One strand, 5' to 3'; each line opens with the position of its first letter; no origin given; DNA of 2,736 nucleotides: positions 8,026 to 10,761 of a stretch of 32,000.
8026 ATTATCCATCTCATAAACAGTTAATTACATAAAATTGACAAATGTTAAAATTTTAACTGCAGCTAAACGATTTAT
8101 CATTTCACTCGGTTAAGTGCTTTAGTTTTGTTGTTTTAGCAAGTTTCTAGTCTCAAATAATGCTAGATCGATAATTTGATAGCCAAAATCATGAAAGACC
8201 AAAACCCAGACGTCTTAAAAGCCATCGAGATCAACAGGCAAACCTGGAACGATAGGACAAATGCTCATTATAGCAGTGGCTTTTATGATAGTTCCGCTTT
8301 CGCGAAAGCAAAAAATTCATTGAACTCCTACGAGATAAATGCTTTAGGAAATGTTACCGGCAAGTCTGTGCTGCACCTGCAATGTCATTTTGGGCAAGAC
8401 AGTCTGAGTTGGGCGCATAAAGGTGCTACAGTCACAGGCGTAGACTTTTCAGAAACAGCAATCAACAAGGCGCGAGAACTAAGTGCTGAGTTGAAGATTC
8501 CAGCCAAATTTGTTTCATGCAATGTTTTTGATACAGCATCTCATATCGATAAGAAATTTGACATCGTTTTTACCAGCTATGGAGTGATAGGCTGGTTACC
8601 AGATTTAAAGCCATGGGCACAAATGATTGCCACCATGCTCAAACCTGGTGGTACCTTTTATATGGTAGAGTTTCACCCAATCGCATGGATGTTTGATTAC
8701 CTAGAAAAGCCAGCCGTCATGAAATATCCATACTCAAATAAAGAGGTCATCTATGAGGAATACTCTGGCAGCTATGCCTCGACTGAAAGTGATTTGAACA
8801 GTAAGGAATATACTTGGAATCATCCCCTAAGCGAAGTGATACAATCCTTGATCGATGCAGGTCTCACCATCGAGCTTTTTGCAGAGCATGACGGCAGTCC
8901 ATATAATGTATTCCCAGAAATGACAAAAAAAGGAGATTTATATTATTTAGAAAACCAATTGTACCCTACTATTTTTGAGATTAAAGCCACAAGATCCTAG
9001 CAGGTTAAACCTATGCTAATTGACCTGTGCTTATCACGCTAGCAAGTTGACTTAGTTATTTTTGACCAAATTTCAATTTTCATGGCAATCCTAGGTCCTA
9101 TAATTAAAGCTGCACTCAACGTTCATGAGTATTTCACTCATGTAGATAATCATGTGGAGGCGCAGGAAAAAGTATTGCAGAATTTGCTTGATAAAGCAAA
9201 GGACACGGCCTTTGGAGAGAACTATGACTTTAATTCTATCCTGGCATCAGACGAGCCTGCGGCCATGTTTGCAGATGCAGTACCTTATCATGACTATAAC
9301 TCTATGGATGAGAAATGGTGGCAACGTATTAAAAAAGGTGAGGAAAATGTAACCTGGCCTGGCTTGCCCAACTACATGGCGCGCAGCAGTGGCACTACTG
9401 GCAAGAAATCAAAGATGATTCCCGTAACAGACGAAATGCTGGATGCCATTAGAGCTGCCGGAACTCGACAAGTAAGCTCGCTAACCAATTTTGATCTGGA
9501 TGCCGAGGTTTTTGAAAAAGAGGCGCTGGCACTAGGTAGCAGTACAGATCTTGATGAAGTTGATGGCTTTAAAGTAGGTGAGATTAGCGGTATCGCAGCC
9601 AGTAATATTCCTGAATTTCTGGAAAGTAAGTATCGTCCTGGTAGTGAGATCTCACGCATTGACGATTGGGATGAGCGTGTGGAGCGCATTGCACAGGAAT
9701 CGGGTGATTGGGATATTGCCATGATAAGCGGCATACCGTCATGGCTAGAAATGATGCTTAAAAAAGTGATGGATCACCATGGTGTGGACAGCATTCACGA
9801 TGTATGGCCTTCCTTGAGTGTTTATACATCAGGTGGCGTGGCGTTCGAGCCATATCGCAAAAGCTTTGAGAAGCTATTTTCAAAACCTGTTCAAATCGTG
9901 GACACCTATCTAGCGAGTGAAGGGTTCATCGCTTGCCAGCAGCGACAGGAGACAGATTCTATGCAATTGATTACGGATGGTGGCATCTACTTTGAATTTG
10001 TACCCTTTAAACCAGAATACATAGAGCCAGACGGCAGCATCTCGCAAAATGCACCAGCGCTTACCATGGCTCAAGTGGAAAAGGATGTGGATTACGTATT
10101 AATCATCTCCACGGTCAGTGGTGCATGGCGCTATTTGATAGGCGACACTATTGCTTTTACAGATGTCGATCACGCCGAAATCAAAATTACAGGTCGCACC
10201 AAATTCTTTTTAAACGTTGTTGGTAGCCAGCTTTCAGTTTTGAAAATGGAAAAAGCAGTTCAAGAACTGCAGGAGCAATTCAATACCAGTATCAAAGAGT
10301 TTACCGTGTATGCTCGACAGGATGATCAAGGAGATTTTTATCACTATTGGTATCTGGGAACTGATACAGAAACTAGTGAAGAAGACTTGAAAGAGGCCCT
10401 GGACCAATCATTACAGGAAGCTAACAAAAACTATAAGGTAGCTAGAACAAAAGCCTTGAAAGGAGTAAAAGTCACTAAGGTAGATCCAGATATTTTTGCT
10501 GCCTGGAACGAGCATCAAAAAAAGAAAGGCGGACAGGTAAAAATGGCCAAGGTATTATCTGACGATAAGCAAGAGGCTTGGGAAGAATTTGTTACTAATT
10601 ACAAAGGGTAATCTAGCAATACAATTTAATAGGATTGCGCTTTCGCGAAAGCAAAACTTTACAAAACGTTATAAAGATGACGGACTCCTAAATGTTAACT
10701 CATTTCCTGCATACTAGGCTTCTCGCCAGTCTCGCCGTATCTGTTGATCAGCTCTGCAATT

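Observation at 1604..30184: Highly over-represented dispersed palindrome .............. with a conserved asymmetric flank (8 perfect copies plus 1 interrupted in 32 kb)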

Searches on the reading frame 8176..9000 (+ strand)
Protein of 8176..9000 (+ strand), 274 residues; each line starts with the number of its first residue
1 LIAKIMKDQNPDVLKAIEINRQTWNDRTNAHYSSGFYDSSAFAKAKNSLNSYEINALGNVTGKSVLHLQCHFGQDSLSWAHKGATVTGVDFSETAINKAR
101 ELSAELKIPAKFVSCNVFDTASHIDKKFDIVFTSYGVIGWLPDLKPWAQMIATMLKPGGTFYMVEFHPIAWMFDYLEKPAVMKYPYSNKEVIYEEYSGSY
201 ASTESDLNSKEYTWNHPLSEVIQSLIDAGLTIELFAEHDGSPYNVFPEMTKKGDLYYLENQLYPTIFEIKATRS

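Call 71: search_protein_families(library=pfam, proteins=[window:8176-9000:+], max_evalue=0.001)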
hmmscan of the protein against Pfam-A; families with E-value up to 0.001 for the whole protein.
window:8176-9000:+ (274 aa): 7 families
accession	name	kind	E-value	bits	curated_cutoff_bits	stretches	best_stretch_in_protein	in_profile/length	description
PF13649.12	Methyltransf_25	-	6.1e-13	49.7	27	1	65-159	1-97/97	Methyltransferase domain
PF08241.18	Methyltransf_11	-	1.3e-12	48.6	21.2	1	67-162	2-94/95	Methyltransferase domain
PF13847.12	Methyltransf_31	-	1.9e-12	47.5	27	1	62-167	4-113/145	Methyltransferase domain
PF08242.18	Methyltransf_12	-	2.4e-12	47.8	30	1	66-161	1-98/98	Methyltransferase domain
PF13489.12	Methyltransf_23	-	1.2e-06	28.8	27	1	57-166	16-119/164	Methyltransferase domain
PF01209.24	Ubie_methyltran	-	5.3e-06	26.4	20.1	1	58-169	44-157/233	ubiE/COQ5 methyltransferase family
PF05724.17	TPMT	-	7e-05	23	26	1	57-164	33-154/218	Thiopurine S-methyltransferase (TPMT)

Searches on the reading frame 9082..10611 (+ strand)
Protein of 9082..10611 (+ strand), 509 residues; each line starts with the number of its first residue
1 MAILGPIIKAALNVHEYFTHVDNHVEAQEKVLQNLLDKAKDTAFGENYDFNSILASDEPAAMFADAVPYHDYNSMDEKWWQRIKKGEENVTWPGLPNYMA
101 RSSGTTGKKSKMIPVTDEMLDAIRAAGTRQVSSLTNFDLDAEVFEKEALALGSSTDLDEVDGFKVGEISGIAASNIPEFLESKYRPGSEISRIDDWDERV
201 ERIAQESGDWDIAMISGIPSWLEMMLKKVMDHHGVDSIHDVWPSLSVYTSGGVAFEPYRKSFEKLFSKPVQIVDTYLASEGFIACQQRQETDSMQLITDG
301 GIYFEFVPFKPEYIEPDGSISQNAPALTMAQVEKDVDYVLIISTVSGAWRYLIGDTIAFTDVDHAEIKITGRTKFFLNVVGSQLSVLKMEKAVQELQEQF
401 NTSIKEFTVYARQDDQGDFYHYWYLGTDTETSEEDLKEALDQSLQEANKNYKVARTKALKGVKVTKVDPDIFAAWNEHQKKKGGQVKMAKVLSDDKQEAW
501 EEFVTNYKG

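Call 71: search_protein_families(library=pfam, proteins=[window:9082-10611:+], max_evalue=0.001)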
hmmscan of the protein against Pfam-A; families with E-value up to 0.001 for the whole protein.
window:9082-10611:+ (509 aa): 3 families
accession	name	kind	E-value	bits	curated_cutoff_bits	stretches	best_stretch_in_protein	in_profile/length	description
PF03321.19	GH3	-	1.4e-31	110.3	23.6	2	23-196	11-179/304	GH3 family N-terminal domain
PF23572.1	GH3_C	-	1.2e-13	52.2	23.6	1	389-494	3-117/119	GH3 family C-terminal domain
PF23571.1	GH3_M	-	1.9e-12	47.5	23.6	1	297-362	3-63/75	GH3 family central domain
